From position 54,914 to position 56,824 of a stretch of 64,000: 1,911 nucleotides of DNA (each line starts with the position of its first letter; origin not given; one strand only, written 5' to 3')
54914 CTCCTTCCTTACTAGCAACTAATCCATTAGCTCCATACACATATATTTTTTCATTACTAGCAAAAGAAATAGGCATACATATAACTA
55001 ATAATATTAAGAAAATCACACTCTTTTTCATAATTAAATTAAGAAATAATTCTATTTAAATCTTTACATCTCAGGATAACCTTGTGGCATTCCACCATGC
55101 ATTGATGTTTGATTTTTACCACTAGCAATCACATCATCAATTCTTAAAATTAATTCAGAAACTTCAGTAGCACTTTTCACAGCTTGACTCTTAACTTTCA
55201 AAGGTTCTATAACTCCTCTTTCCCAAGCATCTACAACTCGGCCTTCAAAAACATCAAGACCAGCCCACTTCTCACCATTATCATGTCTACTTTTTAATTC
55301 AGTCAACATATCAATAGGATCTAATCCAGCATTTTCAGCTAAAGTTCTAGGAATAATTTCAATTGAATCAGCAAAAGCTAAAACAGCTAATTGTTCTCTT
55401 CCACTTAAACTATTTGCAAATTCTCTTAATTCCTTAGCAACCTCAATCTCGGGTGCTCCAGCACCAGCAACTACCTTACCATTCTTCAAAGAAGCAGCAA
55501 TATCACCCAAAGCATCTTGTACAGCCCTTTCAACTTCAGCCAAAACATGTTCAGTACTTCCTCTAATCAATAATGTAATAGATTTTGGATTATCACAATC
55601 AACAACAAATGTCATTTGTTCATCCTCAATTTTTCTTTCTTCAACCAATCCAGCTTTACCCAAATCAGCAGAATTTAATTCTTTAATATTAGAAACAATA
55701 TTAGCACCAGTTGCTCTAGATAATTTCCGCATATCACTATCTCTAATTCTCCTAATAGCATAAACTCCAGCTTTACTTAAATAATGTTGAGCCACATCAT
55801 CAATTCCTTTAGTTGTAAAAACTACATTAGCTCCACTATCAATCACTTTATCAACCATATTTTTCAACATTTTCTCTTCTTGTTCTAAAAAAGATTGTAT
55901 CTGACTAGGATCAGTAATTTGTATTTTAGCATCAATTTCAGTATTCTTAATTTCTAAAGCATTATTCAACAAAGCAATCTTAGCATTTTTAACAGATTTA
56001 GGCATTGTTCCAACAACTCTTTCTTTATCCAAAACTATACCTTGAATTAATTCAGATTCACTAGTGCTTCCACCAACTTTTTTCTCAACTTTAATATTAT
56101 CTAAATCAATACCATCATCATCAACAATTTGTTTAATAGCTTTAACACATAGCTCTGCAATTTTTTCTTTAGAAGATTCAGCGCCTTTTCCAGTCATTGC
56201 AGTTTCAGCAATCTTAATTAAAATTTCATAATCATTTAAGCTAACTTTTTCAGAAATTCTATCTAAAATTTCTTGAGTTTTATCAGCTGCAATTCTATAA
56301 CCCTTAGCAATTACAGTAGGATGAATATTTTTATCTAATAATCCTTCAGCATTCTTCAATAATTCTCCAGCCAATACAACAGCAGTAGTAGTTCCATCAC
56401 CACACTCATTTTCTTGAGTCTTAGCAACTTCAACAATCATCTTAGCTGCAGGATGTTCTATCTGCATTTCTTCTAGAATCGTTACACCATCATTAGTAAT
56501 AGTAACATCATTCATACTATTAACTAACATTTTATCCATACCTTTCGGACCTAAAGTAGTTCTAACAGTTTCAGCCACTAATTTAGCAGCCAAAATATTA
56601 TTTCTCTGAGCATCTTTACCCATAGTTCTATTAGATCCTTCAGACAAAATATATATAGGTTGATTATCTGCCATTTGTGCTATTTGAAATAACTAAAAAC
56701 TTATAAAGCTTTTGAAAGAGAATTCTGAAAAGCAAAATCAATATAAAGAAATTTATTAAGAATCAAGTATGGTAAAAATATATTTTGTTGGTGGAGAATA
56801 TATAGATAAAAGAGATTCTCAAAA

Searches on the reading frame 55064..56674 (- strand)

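Call 55: search_protein_families(library=pfam, proteins=[window:55064-56674:-], max_evalue=0.0001)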
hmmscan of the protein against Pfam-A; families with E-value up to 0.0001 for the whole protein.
window:55064-56674:- (536 aa): 1 family
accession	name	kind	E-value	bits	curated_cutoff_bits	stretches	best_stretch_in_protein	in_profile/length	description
PF00118.29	Cpn60_TCP1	-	5.8e-185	616.1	34.3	1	33-518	1-488/490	TCP-1/cpn60 chaperonin family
